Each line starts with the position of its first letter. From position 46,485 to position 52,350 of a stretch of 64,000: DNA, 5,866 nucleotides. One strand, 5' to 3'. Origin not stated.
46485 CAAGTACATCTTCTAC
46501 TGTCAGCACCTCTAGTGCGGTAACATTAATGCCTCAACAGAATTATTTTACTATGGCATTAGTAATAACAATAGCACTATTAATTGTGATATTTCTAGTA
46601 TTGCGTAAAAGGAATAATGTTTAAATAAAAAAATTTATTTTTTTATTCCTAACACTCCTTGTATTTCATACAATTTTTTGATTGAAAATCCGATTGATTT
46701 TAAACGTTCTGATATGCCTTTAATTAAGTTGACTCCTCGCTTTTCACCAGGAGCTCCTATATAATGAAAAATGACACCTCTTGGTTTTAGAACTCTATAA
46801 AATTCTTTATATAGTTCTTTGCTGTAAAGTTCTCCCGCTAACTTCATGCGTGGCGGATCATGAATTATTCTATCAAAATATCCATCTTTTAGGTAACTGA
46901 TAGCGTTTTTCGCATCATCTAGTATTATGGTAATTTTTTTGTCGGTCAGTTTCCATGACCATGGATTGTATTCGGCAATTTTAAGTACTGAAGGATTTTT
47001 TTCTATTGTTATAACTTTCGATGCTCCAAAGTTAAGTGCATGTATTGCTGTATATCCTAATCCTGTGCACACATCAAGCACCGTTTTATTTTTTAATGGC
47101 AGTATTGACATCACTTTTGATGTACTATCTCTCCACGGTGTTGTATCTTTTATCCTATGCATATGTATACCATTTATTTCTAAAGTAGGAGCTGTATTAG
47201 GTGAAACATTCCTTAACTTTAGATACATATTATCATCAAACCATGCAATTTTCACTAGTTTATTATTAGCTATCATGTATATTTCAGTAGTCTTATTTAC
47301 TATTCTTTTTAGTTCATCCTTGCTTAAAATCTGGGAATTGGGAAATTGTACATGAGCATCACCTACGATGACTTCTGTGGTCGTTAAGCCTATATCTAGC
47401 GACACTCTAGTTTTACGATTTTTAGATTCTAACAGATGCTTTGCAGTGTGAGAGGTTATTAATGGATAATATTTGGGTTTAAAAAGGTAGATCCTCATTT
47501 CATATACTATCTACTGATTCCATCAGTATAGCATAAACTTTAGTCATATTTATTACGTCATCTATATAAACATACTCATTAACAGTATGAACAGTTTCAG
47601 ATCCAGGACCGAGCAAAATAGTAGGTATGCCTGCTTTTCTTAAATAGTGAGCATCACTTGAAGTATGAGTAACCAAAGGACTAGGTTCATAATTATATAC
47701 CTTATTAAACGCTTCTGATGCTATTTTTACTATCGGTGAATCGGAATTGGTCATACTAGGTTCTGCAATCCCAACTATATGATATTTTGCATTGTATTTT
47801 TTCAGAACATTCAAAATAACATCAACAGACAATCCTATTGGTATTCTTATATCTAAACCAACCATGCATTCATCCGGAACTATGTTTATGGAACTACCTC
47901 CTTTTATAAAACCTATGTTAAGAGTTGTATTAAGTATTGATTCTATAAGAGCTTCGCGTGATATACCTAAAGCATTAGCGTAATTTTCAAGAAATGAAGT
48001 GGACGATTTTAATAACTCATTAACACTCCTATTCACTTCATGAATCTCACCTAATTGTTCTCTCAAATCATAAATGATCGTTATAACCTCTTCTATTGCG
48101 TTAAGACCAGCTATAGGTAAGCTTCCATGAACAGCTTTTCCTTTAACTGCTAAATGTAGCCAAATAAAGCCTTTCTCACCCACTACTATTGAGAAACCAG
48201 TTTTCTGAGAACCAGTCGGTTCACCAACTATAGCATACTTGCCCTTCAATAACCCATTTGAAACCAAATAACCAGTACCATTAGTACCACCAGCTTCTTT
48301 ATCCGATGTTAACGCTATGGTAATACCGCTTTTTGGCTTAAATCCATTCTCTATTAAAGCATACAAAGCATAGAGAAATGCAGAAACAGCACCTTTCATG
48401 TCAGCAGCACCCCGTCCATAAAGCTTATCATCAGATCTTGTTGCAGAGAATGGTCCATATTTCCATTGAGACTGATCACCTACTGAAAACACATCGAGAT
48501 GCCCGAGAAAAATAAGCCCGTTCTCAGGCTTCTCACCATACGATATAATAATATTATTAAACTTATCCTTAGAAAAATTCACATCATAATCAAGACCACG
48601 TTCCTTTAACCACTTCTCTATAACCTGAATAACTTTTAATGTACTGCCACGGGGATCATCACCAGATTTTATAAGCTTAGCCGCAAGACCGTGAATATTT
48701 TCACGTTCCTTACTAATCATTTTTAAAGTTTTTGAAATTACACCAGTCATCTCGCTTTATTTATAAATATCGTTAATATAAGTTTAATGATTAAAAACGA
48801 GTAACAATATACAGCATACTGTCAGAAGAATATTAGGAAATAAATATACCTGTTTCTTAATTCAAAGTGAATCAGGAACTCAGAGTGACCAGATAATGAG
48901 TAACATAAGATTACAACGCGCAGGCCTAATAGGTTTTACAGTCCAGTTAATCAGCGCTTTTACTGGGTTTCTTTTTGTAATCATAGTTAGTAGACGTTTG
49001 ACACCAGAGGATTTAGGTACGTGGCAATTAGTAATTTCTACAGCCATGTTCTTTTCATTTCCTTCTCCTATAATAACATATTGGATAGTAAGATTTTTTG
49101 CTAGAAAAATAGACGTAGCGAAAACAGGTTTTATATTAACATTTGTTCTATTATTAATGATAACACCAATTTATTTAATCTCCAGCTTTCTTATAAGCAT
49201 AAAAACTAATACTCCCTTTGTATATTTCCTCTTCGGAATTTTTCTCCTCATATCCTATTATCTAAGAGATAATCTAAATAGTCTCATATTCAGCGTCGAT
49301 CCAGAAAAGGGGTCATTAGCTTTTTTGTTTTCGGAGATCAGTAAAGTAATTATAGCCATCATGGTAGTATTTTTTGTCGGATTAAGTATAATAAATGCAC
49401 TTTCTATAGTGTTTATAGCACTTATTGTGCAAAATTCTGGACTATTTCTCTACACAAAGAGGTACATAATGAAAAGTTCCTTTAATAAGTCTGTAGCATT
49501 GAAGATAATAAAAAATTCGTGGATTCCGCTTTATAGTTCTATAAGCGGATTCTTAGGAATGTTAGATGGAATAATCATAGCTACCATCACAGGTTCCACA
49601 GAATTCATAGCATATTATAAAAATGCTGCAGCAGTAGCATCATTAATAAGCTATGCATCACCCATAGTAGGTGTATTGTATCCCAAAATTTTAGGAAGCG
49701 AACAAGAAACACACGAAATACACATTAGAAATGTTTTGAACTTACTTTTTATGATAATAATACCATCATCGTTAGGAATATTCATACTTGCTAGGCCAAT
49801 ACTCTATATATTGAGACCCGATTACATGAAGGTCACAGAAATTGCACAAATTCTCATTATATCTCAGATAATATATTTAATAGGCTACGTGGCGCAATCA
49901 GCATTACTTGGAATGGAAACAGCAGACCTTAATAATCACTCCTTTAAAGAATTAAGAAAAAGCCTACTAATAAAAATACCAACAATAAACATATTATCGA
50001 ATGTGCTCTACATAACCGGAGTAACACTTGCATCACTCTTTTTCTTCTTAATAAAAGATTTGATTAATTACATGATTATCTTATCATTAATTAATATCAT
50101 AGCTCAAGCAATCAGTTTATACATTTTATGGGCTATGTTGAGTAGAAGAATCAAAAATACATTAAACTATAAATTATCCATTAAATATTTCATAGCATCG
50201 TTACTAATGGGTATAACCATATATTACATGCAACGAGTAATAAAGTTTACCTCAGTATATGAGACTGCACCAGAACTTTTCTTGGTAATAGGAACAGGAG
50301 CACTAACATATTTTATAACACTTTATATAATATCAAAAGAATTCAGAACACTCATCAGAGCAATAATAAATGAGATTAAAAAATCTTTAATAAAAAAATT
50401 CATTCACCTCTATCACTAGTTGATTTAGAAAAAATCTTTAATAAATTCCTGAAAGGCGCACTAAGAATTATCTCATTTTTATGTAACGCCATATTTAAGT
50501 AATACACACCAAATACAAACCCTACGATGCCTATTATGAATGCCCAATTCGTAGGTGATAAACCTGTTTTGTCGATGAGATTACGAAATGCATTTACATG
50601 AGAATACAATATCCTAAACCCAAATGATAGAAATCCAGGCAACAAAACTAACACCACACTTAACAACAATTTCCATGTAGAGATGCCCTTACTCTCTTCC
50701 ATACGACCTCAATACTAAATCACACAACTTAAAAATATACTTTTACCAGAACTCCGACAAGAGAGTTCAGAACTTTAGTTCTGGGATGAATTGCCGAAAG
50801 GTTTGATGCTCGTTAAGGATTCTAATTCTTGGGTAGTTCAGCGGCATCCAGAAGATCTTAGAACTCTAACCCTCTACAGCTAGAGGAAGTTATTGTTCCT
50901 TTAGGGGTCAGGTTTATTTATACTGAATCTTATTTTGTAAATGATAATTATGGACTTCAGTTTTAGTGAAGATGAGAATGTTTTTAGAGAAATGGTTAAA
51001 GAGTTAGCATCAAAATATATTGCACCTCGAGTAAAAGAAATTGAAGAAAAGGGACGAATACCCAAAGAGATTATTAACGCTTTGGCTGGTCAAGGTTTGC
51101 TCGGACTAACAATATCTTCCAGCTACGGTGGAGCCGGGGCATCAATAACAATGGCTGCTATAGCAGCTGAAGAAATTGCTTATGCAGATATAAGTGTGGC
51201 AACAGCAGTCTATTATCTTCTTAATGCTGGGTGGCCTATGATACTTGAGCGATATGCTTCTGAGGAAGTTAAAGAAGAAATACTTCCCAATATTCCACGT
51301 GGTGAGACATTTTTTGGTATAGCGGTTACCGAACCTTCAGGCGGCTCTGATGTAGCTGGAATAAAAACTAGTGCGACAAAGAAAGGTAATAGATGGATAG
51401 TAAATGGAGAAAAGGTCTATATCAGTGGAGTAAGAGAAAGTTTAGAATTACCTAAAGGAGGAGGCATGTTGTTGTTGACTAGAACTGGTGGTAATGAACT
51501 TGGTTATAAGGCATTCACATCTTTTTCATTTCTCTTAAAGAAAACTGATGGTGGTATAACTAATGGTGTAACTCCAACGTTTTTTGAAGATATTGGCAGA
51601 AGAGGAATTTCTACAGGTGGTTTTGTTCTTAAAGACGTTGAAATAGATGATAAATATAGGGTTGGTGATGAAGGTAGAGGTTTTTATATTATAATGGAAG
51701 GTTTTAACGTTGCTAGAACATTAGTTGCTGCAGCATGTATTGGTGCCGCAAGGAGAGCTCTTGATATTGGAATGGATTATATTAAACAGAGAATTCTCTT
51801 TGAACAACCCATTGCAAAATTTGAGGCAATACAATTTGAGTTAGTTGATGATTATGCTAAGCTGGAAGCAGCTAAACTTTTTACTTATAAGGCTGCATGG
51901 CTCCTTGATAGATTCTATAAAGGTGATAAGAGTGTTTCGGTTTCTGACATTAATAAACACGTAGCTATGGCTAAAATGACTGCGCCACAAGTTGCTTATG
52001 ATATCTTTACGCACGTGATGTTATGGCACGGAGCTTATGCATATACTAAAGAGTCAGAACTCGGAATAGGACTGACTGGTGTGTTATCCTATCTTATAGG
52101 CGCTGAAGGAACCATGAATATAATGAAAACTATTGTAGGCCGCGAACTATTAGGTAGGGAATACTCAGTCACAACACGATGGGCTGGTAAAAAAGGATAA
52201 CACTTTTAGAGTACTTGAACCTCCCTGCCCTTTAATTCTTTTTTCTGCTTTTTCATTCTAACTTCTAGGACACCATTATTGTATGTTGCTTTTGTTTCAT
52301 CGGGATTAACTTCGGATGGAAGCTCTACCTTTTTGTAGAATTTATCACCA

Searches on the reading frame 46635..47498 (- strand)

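Call 24: search_protein_families(library=pfam, proteins=[window:46635-47498:-])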
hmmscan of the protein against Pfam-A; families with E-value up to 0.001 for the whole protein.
window:46635-47498:- (287 aa): 12 families
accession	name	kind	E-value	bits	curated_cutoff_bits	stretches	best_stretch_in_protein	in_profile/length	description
PF03602.21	Cons_hypoth95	-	7.3e-10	39.2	24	1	135-243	40-148/182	Conserved hypothetical protein 95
PF13649.12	Methyltransf_25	-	8.4e-07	30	27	1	140-241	1-97/97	Methyltransferase domain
PF02475.24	TRM5-TYW2_MTfase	-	2e-06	28.3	28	1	135-250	35-140/164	TRM5/TYW2 methyltransferase domain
PF05430.17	Methyltransf_30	-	6.7e-06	26.5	22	1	185-249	29-92/124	S-adenosyl-L-methionine-dependent methyltransferase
PF13847.12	Methyltransf_31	-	4.6e-05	23.6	27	1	136-243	3-107/145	Methyltransferase domain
PF05175.20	MTS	-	6.7e-05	23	23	1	130-242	24-135/170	Methyltransferase small domain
PF08241.18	Methyltransf_11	-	7.3e-05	23.8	21.2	1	141-244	1-94/95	Methyltransferase domain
PF01564.23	Spermine_synth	-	8e-05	22.7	22.9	1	183-254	68-139/186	Spermine/spermidine synthase domain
PF01555.25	N6_N4_Mtase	-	0.0005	20.5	26.7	0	136-176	181-220/221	DNA methylase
PF08003.17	Methyltransf_9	-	0.0005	19.6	23.8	1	95-174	76-151/315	Protein of unknown function (DUF1698)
PF09445.16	Methyltransf_15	-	0.00074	19.6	22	0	138-216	2-80/165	RNA cap guanine-N2 methyltransferase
PF06325.19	PrmA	-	0.00081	19.4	22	0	135-194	160-218/296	Ribosomal protein L11 methyltransferase (PrmA)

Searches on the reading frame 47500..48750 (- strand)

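Call 24: search_protein_families(library=pfam, proteins=[window:47500-48750:-])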
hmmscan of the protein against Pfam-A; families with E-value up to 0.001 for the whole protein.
window:47500-48750:- (416 aa): 3 families
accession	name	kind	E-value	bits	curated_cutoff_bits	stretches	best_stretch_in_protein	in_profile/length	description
PF01546.33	Peptidase_M20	-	1.4e-37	130.1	24.6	1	81-411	2-205/206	Peptidase family M20/M25/M40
PF07687.19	M20_dimer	-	1.1e-20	74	21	1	190-319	1-98/107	Peptidase dimerisation domain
PF04389.22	Peptidase_M28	-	0.00018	21.7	21.3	0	66-164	1-79/193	Peptidase family M28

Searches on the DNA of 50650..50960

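Call 29: search_rna_families(source=window, start=50650, end=50960, threshold=evalue, max_evalue=1, show_alignments=2)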
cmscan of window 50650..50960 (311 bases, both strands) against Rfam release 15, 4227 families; matches with E-value up to 1: 0.
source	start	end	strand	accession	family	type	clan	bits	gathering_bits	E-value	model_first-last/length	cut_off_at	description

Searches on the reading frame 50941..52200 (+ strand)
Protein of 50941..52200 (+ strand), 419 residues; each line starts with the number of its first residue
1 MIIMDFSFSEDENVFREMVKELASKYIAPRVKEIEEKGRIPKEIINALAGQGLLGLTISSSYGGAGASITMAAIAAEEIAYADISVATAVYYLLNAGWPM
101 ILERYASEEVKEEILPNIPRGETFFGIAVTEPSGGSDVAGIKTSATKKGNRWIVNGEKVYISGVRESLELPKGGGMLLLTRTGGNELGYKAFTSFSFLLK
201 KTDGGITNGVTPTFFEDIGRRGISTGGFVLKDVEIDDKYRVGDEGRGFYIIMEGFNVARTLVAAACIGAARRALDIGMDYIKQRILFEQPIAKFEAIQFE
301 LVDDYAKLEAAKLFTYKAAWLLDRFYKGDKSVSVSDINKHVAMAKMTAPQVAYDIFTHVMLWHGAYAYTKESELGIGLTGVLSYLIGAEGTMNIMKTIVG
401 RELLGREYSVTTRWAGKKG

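Call 18: search_protein_families(library=pfam, proteins=[window:50941-52200:+], max_evalue=0.001)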
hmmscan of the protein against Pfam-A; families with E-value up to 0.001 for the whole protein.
window:50941-52200:+ (419 aa): 4 families
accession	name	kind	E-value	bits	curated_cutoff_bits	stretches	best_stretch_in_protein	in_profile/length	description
PF00441.29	Acyl-CoA_dh_1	-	1.6e-29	103.4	22.4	1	245-404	1-150/150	Acyl-CoA dehydrogenase, C-terminal domain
PF02771.21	Acyl-CoA_dh_N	-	7.5e-27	94.4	22.9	1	9-122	1-113/113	Acyl-CoA dehydrogenase, N-terminal domain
PF08028.16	Acyl-CoA_dh_2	-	4e-12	47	22.7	1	262-374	3-116/134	Acyl-CoA dehydrogenase, C-terminal domain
PF02770.24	Acyl-CoA_dh_M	-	9e-12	45.5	33.3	1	127-233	2-97/97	Acyl-CoA dehydrogenase, middle domain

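Call 25: search_protein_families(library=ncbifam, proteins=[window:50941-52200:+])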
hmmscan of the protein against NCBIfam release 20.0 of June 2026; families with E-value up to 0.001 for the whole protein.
window:50941-52200:+ (419 aa): 22 families
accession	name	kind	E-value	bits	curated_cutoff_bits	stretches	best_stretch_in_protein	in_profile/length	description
TIGR03207.1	cyc_hxne_CoA_dh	equivalog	7.5e-62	209.2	575.35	1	9-402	2-370/372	cyclohexanecarboxyl-CoA dehydrogenase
NF042972.1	AcrlCoAredClosAcrC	equivalog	9.1e-60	202.3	640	1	4-404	1-377/378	acryloyl-CoA reductase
NF045552.1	GlutCoADH_Des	equivalog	1.7e-53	182.2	470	1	4-405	1-381/387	glutaryl-CoA dehydrogenase Acd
NF008997.0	PRK12341.1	equivalog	1.5e-52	179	537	1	4-404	1-377/382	acyl-CoA dehydrogenase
NF043006.1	CyhCrbnylCoADH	equivalog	1.8e-48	165.5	650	1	9-403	5-375/380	cyclohexane-1-carbonyl-CoA dehydrogenase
NF042439.1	SulpropCoADesulf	equivalog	4.2e-46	157.4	600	1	17-407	2-374/379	3-sulfinopropanoyl-CoA desulfinase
NF053553.1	prodigi_MBC_PigA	equivalog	5.2e-37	127.9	500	1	4-403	1-379/381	prodigiosin MBC biosynthesis dehydrogenase PigA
NF045652.1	ProlPCPDhRedW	equivalog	9.1e-37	126.7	650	1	13-337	5-318/376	L-prolyl-[peptidyl-carrier protein] dehydrogenase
NF058590.1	AcCoDHFadEBacil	equivalog_domain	1.8e-35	122.6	600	1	7-368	20-376/586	acyl-CoA dehydrogenase FadE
NF002885.1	PRK03354.1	equivalog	8.8e-34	117.1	540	1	4-359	1-330/378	crotonobetainyl-CoA dehydrogenase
TIGR03203.1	pimD_small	equivalog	1.2e-22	80.6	652.7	1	5-318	1-299/378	pimeloyl-CoA dehydrogenase small subunit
NF052270.1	Staph_DH_FadE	equivalog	3.8e-21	75.3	600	1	12-315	25-315/400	acyl-CoA dehydrogenase FadE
TIGR04022.1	sulfur_SfnB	equivalog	2.5e-17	62.8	430.9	1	17-163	12-153/391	SfnB family sulfur acquisition oxidoreductase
NF007000.1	PRK09463.1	subfamily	5.5e-16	58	600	1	35-146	69-180/726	acyl-CoA dehydrogenase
TIGR03204.1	pimC_large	equivalog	3e-15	56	623.85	1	5-251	1-236/395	pimeloyl-CoA dehydrogenase large subunit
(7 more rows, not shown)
